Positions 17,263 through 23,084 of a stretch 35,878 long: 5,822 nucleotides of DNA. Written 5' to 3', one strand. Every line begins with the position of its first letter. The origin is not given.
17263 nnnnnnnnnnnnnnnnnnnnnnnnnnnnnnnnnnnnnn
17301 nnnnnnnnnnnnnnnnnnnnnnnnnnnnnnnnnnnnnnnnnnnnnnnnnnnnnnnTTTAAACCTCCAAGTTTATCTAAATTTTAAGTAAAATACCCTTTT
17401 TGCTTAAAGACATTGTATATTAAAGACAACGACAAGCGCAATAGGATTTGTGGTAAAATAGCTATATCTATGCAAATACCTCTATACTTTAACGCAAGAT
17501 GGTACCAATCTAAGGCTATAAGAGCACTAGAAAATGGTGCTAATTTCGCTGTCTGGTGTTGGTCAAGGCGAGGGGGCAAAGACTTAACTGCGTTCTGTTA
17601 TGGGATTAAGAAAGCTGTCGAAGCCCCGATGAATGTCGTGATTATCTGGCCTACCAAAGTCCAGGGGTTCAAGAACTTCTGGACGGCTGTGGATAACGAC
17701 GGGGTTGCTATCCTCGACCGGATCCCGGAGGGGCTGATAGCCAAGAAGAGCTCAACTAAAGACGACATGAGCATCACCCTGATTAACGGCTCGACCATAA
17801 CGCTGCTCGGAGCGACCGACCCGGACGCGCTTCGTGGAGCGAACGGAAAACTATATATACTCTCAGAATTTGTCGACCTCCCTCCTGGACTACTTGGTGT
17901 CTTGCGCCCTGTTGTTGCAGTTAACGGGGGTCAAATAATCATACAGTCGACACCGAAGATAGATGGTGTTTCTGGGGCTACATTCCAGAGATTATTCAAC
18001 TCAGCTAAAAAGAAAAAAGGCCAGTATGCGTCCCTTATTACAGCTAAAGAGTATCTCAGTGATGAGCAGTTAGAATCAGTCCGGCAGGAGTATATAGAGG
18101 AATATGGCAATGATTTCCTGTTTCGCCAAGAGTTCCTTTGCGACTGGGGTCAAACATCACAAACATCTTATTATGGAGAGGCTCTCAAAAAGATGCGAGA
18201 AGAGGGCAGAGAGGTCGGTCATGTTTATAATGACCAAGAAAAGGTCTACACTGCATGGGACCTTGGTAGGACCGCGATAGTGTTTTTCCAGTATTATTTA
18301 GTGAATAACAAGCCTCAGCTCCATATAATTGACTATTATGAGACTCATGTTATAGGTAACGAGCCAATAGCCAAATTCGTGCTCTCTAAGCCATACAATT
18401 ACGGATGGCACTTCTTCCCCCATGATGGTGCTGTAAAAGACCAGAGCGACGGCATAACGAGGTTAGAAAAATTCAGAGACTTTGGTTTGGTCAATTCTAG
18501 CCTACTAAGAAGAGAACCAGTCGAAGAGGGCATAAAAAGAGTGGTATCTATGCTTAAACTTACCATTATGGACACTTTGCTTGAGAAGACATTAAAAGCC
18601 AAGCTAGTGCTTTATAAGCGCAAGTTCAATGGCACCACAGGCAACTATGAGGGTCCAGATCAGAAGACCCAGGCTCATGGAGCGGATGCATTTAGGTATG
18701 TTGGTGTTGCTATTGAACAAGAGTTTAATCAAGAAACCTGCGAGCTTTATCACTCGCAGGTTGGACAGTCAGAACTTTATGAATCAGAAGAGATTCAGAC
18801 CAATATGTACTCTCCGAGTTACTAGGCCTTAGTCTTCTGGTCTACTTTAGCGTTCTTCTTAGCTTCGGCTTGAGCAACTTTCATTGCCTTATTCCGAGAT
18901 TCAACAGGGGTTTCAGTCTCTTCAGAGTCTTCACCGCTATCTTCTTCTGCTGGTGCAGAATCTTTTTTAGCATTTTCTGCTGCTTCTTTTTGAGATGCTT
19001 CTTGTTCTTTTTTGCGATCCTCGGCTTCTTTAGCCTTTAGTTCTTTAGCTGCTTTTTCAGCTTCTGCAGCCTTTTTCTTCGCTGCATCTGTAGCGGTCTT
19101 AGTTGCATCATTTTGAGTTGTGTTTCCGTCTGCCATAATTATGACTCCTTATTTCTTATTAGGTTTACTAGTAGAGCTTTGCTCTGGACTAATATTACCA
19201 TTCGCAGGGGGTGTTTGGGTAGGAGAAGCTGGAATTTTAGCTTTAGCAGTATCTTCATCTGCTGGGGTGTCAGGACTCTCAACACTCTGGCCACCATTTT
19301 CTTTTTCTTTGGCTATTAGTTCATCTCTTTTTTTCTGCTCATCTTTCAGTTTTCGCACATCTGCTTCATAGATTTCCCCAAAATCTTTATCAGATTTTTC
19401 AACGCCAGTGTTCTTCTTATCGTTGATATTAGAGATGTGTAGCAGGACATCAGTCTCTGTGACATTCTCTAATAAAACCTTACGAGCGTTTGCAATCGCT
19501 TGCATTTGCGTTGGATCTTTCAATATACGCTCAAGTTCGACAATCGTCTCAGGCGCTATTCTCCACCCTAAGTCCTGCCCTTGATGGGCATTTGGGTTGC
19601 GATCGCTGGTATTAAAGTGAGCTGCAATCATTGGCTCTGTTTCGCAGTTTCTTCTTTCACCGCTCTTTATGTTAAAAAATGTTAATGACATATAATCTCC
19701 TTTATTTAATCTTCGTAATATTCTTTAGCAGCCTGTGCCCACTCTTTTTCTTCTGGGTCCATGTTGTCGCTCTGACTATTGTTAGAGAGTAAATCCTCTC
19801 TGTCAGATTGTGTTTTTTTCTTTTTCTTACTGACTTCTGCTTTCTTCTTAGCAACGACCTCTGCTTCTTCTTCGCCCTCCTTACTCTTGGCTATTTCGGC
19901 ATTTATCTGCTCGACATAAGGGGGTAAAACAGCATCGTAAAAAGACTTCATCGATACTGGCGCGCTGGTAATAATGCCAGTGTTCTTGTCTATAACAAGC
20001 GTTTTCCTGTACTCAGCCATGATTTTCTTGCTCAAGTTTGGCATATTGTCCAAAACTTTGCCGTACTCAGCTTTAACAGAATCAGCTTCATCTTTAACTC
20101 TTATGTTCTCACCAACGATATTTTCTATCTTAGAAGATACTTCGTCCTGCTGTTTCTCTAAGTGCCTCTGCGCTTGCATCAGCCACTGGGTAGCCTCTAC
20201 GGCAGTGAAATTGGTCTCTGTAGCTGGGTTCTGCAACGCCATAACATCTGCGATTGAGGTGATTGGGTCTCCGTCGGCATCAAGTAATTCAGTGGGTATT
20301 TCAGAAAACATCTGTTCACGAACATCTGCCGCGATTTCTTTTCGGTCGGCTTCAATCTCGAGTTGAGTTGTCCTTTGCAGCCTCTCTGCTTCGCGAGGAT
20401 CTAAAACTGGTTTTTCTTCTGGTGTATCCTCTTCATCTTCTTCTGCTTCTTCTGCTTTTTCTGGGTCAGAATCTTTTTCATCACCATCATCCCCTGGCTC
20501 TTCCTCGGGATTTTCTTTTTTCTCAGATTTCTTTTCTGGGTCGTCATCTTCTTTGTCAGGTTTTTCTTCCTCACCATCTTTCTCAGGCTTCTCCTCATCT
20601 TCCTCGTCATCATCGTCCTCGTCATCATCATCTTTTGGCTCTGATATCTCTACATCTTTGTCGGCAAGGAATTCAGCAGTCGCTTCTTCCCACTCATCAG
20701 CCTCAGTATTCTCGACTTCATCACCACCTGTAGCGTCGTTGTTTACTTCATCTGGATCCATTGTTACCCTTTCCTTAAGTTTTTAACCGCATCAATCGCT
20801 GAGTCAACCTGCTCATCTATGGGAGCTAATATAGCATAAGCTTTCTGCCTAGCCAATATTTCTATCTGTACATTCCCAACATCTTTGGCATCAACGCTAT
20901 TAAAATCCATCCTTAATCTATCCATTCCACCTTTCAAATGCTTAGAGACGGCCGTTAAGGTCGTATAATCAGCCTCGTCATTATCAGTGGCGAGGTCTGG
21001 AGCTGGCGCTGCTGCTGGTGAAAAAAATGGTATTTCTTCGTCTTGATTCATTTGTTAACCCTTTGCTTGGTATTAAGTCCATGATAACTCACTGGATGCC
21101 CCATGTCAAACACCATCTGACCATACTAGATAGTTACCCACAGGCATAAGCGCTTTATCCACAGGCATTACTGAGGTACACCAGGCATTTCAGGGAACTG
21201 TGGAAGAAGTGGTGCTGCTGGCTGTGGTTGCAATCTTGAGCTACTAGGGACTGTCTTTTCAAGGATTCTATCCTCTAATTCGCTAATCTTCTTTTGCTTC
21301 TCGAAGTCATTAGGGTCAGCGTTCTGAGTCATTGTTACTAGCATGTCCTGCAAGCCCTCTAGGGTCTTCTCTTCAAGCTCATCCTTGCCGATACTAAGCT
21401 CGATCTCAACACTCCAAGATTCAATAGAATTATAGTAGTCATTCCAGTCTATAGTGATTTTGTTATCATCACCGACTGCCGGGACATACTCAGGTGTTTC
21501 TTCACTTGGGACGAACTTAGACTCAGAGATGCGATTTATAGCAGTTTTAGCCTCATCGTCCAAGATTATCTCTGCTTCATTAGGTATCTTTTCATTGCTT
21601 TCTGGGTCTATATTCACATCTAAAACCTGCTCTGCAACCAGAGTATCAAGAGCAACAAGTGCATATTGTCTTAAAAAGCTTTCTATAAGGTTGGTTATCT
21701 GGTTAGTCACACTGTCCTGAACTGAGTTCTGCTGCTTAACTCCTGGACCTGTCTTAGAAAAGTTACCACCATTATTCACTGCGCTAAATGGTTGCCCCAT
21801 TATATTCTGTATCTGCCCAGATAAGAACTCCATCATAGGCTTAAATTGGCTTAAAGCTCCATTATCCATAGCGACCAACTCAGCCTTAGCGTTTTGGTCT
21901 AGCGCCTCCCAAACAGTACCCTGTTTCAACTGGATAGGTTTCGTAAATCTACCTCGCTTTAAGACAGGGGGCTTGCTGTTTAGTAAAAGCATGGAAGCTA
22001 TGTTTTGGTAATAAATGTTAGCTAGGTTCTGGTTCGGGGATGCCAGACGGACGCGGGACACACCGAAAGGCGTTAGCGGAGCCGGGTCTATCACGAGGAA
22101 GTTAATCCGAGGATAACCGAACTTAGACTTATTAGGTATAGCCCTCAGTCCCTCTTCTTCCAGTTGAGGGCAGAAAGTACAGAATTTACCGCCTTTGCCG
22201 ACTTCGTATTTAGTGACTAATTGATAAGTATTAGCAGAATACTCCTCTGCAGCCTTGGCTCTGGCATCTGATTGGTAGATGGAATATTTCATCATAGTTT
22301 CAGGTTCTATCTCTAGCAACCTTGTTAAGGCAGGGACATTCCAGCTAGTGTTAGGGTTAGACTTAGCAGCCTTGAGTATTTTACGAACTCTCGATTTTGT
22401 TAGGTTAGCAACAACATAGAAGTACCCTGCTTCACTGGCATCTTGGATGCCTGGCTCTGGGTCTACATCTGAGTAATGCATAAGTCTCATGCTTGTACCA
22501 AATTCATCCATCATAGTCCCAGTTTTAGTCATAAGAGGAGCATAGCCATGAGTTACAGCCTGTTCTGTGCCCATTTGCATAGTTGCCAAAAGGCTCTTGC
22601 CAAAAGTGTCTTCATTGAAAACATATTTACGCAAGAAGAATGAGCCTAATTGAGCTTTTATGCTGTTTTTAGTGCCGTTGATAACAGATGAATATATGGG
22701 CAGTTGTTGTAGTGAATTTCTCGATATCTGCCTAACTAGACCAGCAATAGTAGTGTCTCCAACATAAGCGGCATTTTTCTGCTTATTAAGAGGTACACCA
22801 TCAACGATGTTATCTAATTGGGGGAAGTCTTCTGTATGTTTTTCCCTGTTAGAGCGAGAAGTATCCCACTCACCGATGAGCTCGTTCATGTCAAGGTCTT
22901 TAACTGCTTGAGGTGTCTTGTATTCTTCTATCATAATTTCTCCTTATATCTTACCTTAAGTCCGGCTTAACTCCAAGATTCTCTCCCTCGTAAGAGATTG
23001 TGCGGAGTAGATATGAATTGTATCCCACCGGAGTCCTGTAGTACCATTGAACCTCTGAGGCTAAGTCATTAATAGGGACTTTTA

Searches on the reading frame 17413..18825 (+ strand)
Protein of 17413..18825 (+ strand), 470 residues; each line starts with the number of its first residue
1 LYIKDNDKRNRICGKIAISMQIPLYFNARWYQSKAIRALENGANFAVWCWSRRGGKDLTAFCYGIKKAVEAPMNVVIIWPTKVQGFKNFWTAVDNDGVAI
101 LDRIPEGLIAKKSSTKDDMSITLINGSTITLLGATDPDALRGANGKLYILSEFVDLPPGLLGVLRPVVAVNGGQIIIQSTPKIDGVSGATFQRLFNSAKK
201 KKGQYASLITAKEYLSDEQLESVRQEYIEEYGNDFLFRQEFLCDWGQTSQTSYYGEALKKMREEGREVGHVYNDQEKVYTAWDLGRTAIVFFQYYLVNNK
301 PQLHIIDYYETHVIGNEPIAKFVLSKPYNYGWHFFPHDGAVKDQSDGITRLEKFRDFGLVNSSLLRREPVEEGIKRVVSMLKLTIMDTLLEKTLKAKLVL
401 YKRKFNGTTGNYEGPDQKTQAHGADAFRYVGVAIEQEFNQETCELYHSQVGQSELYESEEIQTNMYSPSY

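Call 12: search_protein_families(library=phrogs, proteins=[window:17413-18825:+])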
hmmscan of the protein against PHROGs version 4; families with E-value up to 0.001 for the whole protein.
window:17413-18825:+ (470 aa): 3 families
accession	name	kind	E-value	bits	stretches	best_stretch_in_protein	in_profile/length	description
phrog_2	-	head and packaging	3.9e-24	86.4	1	20-429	259-587/807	terminase large subunit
phrog_2472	-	unknown function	2.5e-10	41.2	1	247-437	113-311/324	-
phrog_7579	-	head and packaging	7.8e-09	36.1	1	37-251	11-219/239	terminase large subunit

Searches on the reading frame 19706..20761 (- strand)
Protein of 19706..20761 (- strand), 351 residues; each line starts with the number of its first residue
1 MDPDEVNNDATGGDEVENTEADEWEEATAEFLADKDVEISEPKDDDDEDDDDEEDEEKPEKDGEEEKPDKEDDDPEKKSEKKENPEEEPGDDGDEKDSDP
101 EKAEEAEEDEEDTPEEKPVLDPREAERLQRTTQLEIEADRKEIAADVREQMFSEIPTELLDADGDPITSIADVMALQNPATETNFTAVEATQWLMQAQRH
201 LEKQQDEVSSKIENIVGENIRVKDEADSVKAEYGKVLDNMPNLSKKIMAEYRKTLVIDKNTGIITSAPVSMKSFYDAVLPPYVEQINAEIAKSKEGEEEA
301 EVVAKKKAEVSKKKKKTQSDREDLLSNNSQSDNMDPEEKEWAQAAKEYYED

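Call 12: search_protein_families(library=phrogs, proteins=[window:19706-20761:-])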
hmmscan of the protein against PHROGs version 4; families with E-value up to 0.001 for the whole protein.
window:19706-20761:- (351 aa): 1 family
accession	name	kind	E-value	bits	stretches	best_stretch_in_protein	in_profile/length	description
phrog_32015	-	unknown function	0.00073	20.4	0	199-261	47-109/155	-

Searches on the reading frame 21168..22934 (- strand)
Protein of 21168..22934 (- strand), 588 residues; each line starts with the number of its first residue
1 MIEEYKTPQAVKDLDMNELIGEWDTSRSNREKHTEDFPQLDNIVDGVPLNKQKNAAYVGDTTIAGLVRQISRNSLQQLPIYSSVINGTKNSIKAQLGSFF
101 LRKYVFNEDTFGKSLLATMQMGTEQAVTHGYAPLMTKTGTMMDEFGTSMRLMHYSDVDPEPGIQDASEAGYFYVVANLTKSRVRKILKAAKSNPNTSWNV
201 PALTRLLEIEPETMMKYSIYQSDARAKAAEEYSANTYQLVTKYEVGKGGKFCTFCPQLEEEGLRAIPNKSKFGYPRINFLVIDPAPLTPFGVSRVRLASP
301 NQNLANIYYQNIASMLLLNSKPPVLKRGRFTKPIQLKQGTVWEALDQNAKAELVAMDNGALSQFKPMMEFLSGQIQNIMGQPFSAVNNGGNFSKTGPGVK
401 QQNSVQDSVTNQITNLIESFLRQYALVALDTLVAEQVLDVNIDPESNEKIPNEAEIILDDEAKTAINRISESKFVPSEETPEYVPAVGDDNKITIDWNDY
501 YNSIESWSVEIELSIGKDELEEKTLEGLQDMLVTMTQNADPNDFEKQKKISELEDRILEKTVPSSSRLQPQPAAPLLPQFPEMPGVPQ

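Call 12: search_protein_families(library=phrogs, proteins=[window:21168-22934:-])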
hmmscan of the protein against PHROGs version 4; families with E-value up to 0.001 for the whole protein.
window:21168-22934:- (588 aa): 0 families

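Call 66: search_dna_similar(query=window:21168-22934:-, collection=phages, mode=protein, max_rows=12)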
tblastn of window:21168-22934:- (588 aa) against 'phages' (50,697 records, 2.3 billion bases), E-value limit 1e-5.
Records with a match: 58; places in all: 58; records where one place covers at least 80% of the query: 52.
Best place of each record, by identity: <60% 58.
By first word of the organism name: Microbacterium 57; Arthrobacter 1.
By host as written in the record: Microbacterium foliorum NRRL B-24224 31; Microbacterium foliorum NRRL B-24224 SEA 22; Microbacterium paraoxydans NRRL B-14843 2; Microbacterium foliorum str. NRRL B-24224 1; Microbacterium foliorum 1; Arthrobacter globiformis B-2979 1.
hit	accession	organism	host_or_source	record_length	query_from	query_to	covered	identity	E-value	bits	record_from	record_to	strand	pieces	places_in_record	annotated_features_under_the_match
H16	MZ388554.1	Microbacterium phage EugeneKrabs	Microbacterium foliorum NRRL B-24224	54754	2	562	95%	22.6%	2e-20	102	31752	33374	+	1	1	30: portal protein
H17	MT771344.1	Microbacterium phage Zhengyi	Microbacterium foliorum NRRL B-24224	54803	2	562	95%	22.6%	2e-20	102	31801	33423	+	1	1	30: portal protein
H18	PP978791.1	Microbacterium phage KingKamren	Microbacterium foliorum NRRL B-24224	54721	2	562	95%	22.6%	3e-20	101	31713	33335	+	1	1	29: portal protein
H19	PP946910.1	Microbacterium phage RicoCaldo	Microbacterium foliorum str. NRRL ...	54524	64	567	86%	24.6%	3e-23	111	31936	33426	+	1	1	portal protein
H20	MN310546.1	Microbacterium phage PhriedRice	Microbacterium foliorum NRRL B-24224 SEA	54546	64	567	86%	24.6%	3e-23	111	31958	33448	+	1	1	33: portal protein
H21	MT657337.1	Microbacterium phage Mazun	Microbacterium foliorum NRRL B-24224 SEA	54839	64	567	86%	24.2%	7e-23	110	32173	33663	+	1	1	33: portal protein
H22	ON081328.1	Microbacterium phage Morrill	Microbacterium foliorum NRRL B-24224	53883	64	567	86%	24.2%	3e-22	108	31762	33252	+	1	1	30: portal protein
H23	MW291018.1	Microbacterium phage Atraxi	Microbacterium foliorum NRRL B-24224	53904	64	567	86%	24.2%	3e-22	108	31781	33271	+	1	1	30: portal protein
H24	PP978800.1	Microbacterium phage TrippleS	Microbacterium foliorum NRRL B-24224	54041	64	567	86%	24.2%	3e-22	108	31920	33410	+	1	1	31: portal protein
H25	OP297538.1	Microbacterium phage Fullmetal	Microbacterium foliorum NRRL B-24224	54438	64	567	86%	24.1%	4e-23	110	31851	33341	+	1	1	32: portal protein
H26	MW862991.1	Microbacterium phage StagePhright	Microbacterium foliorum NRRL B-24224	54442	64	567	86%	24.1%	4e-23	110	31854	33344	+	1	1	32: portal protein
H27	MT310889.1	Microbacterium phage Phractured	Microbacterium foliorum NRRL B-24224 SEA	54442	64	567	86%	24.1%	4e-23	110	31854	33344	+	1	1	32: portal protein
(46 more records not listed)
